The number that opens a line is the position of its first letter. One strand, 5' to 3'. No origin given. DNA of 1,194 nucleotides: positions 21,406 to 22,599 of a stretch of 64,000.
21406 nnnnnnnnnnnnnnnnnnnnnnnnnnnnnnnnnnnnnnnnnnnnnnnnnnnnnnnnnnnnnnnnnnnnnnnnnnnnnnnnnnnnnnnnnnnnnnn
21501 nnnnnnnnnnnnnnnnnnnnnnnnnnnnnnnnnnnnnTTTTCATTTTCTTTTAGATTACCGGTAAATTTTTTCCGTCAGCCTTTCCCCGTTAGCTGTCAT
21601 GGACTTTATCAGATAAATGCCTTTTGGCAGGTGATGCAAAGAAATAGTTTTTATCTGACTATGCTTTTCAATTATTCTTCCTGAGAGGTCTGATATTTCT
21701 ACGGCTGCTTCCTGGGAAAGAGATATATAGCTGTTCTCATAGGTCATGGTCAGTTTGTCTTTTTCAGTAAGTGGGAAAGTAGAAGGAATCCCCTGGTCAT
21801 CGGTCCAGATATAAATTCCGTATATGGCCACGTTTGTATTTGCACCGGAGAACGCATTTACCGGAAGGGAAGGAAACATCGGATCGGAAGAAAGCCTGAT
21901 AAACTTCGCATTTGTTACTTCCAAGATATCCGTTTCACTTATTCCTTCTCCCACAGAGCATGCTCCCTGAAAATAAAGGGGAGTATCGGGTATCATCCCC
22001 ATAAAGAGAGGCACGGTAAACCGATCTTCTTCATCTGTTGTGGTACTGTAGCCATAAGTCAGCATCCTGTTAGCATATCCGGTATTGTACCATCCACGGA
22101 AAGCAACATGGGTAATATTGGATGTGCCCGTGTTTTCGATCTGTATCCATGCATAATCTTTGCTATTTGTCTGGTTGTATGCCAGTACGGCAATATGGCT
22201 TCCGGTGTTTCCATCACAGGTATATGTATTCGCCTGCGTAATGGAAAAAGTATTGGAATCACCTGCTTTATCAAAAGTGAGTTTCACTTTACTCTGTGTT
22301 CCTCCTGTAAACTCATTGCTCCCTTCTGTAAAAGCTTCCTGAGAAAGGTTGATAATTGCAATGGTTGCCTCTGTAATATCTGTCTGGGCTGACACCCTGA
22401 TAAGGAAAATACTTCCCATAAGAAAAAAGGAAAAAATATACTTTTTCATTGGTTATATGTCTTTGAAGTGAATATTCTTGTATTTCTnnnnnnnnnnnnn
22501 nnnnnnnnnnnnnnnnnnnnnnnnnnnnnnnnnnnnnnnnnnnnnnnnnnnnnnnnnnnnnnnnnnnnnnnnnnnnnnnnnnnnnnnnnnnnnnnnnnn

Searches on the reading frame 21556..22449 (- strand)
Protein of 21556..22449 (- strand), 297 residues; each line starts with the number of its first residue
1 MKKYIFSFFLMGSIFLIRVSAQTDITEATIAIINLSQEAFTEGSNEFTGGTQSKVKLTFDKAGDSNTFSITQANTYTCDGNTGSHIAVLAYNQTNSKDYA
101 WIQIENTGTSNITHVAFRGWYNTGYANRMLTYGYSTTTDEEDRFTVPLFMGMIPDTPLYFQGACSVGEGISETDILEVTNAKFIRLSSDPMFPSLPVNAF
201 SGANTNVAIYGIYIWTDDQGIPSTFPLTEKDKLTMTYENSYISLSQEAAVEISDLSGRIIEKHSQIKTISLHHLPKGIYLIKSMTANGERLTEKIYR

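Call 7: search_protein_families(library=pfam, proteins=[window:21556-22449:-], max_evalue=0.1)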
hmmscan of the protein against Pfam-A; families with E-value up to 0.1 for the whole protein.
window:21556-22449:- (297 aa): 1 family
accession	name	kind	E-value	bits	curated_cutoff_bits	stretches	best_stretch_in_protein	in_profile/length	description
PF18962.6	Por_Secre_tail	-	1.3e-06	29.1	27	1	231-295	8-73/75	Secretion system C-terminal sorting domain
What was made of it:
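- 21556..22449 (-): 297-aa T9SS type A CTD protein, the middle gene of the cassette. PF18962 at 29.1 bits (call 7).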

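Call 61: search_protein_families(library=ncbifam, proteins=[window:21556-22449:-], max_evalue=0.01)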
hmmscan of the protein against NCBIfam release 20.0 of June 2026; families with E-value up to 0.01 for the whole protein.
window:21556-22449:- (297 aa): 2 families
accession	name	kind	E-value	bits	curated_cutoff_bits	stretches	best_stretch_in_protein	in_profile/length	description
TIGR04183.1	Por_Secre_tail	domain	9.6e-07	28.7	23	1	240-295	13-69/72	T9SS type A sorting domain-containing protein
NF033708.1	T9SS_Cterm_ChiA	domain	0.0096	15.8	40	0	249-295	3-53/55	T9SS sorting signal type C domain-containing protein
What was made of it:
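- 21556..22449 (-): TIGR04183 at 28.7 bits (call 61).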
